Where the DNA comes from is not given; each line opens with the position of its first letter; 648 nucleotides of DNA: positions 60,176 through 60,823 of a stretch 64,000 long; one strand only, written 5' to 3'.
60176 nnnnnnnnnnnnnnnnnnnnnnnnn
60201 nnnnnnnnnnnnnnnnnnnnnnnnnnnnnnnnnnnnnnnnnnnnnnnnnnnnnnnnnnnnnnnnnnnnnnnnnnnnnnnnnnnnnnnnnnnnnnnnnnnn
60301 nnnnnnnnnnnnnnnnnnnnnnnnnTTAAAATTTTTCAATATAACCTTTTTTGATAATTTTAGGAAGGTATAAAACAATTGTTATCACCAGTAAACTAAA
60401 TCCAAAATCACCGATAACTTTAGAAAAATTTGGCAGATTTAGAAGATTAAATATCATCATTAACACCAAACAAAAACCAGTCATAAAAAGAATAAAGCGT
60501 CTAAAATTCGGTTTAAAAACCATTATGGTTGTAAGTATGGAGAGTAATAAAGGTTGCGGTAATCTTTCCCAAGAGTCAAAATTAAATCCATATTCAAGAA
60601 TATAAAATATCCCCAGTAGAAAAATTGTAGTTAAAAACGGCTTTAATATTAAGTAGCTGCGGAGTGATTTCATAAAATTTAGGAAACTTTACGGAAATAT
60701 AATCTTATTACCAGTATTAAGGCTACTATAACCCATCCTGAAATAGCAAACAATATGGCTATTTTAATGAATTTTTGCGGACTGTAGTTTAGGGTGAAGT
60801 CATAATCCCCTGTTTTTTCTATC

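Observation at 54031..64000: Operon of three giant paralogous membrane proteins interleaved with tiny TM proteins at the end of the glycan island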

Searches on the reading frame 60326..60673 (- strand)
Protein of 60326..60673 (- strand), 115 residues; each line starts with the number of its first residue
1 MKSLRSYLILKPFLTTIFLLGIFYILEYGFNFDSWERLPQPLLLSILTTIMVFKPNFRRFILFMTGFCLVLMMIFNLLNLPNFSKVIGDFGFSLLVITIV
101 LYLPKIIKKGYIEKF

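Call 7: search_protein_families(library=pfam, proteins=[window:60326-60673:-], max_evalue=1)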
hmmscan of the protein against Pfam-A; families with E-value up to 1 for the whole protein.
window:60326-60673:- (115 aa): 1 family
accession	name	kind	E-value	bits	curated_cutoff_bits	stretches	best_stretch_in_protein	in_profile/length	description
PF10034.15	Dpy19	-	0.0027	16.4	27.2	1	19-105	178-263/653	Q-cell neuroblast polarisation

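Call 8: search_protein_families(library=ncbifam, proteins=[window:60326-60673:-], max_evalue=1)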
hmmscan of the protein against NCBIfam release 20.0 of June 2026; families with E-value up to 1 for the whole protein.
window:60326-60673:- (115 aa): 0 families

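Call 46: search_protein_families(library=pfam, alignment_id=A3, max_evalue=1)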
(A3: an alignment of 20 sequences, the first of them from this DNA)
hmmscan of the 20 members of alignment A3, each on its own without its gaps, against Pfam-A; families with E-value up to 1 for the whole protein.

A. member 1, seq(115 aa): 1 family
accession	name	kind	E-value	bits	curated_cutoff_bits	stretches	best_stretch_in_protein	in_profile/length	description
PF10034.15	Dpy19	-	0.0027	16.4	27.2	1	19-105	178-263/653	Q-cell neuroblast polarisation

B. families by the number of members that match (of 20 scanned): 15 families
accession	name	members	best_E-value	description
PF14800.11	DUF4481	2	0.23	Domain of unknown function (DUF4481)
PF10034.15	Dpy19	1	0.0027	Q-cell neuroblast polarisation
PF23021.3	6TM_2nd_PGAP2IP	1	0.017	PGAP2IP, second transmembrane domain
PF04875.17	DUF645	1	0.038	Protein of unknown function, DUF645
PF17240.7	DUF5313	1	0.086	Family of unknown function (DUF5313)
PF11168.14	DUF2955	1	0.1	Protein of unknown function (DUF2955)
PF22285.2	DUF6962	1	0.15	Family of unknown function (DUF6962)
PF08610.15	Pex16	1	0.2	Peroxisomal membrane protein (Pex16)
PF09843.14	DUF2070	1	0.33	Predicted membrane protein (DUF2070)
PF07254.17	Cpta_toxin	1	0.42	Membrane-bound toxin component of toxin-antitoxin system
PF01312.24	Bac_export_2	1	0.65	FlhB HrpN YscU SpaS Family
PF20134.4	DUF6524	1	0.88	Family of unknown function (DUF6524)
PF11298.13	DUF3099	1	0.88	Protein of unknown function (DUF3099)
PF01899.21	MNHE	1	0.94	Na+/H+ ion antiporter subunit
PF01708.21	Gemini_mov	1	0.97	Geminivirus putative movement protein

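Call 47: search_solved_structures(query=A3, max_evalue=10)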
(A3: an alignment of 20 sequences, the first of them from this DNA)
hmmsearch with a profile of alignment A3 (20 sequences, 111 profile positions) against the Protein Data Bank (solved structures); distinct sequences matched with E-value up to 10: 0.

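Call 73: find_homologous_proteins(query=A3, max_evalue=0.01)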
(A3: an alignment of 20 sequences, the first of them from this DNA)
Query A3 (20 sequences) (115 aa, profile of the alignment): 35 proteins with E <= 0.01 among 3560 candidates.
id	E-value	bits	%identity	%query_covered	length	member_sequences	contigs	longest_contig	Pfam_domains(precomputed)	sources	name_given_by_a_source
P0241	4.6e-30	122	59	95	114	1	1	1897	-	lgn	-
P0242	2.3e-29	120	100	100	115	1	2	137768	-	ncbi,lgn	-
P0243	9.6e-28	115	26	81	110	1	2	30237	-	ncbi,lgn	-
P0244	2.3e-27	114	60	82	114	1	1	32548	-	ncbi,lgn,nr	ncbi:MAG: hypothetical protein Q8P20_07765 [bacterium]|nr:hypothetical protein [bacterium]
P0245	2.5e-27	113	55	87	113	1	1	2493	-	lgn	-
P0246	4.1e-27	113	63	83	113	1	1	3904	-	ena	-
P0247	8.9e-27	112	61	98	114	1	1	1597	-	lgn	-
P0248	1.4e-26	111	48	93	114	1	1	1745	-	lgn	-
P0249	1.5e-26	111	22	77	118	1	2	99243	-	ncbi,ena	-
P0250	2.7e-26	110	22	67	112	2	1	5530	-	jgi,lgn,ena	-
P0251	5.9e-26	109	75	98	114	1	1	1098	-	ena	-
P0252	5.9e-26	109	34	77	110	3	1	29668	-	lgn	-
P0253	1.1e-25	108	61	91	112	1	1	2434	-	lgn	-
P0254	1.2e-25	108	26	81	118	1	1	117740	-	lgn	-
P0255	1.4e-25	108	56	86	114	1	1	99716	-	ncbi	-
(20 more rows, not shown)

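Call 102: search_protein_representatives(alignment_id=A4)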
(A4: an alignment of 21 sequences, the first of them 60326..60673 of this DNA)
Query: 21 sequences, 114 profile positions. Proteins with E-value up to 0.001 (for the whole library): 97; up to 1e-10: 80; up to 1e-30: 1. The best 97 are listed.
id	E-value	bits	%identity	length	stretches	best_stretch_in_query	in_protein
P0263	4.1e-33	130.3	-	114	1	1-114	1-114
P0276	1.1e-30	122.5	-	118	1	5-114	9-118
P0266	8.8e-28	113.2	-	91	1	24-114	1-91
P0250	9.5e-28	113.1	-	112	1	2-114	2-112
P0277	8.3e-25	103.6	-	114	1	1-114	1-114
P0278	1.9e-23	99.2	-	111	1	5-109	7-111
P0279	2.4e-23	98.9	-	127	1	2-113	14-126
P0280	3.8e-23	98.2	-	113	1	1-114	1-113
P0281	5.3e-23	97.8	-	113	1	5-113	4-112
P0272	7.5e-23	97.3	-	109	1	7-111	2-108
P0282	1.3e-22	96.5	-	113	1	1-114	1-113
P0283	1.7e-22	96.1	-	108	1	6-112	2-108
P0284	4.4e-22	94.8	-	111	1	6-114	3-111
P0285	6.3e-22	94.3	-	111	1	7-113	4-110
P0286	7.4e-22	94.1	-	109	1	11-114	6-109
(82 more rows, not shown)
